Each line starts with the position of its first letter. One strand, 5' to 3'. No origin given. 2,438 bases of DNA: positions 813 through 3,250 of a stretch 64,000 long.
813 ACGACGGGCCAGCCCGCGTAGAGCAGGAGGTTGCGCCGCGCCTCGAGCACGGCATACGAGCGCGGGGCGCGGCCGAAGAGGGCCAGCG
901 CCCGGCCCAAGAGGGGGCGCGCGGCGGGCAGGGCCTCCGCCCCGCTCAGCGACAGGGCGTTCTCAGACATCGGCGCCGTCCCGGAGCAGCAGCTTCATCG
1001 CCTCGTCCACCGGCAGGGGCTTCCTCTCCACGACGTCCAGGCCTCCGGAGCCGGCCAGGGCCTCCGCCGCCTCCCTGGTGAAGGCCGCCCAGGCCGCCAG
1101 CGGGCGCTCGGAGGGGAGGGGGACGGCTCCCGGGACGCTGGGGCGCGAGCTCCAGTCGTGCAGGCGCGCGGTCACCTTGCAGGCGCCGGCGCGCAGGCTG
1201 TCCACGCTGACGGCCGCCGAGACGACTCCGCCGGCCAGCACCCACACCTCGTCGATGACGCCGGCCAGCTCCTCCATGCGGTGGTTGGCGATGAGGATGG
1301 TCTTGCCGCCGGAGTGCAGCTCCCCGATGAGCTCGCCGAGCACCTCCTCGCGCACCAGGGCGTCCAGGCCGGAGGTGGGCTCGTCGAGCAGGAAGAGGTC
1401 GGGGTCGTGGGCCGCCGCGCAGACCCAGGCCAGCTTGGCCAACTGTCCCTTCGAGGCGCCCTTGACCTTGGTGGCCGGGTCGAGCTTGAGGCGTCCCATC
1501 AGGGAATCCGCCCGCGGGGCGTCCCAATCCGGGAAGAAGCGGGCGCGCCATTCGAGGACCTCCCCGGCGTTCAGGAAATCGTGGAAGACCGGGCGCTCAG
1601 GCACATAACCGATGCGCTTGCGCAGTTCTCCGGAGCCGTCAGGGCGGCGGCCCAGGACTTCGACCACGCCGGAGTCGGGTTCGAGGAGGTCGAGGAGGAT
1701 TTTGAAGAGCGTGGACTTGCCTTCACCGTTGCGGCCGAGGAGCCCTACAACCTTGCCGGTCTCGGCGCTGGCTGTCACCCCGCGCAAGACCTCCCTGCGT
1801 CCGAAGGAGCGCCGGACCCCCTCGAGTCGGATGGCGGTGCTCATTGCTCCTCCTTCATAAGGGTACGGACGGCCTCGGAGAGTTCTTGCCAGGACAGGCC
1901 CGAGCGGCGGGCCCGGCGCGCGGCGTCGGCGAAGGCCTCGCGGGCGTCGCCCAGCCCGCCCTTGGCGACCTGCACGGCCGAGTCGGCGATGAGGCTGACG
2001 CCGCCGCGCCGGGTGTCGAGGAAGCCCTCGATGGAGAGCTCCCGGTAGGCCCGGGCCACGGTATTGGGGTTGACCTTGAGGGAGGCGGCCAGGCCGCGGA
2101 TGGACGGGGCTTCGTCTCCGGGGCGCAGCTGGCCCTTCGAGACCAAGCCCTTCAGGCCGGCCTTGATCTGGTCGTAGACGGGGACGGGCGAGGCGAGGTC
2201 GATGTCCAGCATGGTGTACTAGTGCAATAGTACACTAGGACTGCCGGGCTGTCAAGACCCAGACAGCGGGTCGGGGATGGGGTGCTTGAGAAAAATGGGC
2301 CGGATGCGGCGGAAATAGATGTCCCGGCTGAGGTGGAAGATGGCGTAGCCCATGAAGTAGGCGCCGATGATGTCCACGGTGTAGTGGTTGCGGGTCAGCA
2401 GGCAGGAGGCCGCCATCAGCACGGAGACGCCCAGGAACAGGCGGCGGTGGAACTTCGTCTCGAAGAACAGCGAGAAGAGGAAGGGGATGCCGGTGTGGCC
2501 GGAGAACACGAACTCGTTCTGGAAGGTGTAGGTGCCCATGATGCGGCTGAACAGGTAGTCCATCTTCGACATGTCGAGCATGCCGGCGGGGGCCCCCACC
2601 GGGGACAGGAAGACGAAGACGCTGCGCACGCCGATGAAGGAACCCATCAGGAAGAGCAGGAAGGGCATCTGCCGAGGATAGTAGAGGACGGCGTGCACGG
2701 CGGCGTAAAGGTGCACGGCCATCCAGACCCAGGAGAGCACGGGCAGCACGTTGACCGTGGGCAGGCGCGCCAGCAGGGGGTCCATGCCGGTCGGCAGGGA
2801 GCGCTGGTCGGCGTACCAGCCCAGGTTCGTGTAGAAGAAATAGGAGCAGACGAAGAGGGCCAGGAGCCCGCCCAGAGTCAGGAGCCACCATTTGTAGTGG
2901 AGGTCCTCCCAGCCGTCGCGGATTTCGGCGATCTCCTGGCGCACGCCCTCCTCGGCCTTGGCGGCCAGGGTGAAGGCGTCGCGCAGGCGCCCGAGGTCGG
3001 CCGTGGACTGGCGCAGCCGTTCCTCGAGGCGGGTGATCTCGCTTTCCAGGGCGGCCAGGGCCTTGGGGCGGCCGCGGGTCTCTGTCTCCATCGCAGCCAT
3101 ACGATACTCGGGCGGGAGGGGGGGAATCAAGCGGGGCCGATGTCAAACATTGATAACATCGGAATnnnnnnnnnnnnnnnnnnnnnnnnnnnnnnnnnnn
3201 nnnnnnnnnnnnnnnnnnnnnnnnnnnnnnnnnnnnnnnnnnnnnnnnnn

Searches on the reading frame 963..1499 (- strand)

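Call 10: search_protein_families(library=pfam, proteins=[window:963-1499:-], max_evalue=0.0001)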
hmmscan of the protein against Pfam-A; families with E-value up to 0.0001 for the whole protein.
window:963-1499:- (178 aa): 1 family
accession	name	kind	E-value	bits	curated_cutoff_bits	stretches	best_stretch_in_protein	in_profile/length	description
PF13304.12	AAA_21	-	5.5e-05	23.8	27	1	15-71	238-296/304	AAA domain, putative AbiEii toxin, Type IV TA system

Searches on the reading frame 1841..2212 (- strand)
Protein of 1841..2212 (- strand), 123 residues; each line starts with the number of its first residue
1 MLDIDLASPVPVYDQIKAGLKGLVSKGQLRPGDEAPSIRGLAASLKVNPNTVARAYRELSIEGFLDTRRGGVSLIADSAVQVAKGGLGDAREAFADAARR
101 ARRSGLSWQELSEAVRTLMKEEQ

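Call 10: search_protein_families(library=pfam, proteins=[window:1841-2212:-], max_evalue=0.0001)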
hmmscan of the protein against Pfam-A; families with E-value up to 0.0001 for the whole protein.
window:1841-2212:- (123 aa): 1 family
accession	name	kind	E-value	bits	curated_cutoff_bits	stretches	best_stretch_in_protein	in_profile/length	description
PF00392.27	GntR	-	3.4e-12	46.3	27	1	13-71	2-60/64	Bacterial regulatory proteins, gntR family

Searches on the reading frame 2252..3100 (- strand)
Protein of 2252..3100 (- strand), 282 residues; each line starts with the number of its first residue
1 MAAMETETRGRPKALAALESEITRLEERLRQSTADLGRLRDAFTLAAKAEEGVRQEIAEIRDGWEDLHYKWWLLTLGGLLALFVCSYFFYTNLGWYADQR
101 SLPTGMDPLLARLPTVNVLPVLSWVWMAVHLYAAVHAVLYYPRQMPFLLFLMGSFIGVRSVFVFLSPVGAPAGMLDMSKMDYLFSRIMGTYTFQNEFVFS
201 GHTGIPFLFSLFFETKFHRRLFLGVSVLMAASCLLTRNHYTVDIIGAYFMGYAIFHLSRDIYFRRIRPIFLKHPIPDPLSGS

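Call 10: search_protein_families(library=pfam, proteins=[window:2252-3100:-], max_evalue=0.0001)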
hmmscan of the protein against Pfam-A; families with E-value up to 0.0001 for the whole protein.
window:2252-3100:- (282 aa): 3 families
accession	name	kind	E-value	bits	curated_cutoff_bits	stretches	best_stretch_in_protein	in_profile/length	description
PF14360.12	PAP2_C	-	8.4e-08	33.1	27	1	197-257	5-71/74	PAP2 superfamily C-terminal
PF14378.12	PAP2_3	-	4.8e-05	23.7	27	1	127-255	39-188/190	PAP2 superfamily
PF01569.27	PAP2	-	6.5e-05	23.1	27.2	1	194-265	48-128/130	PAP2 superfamily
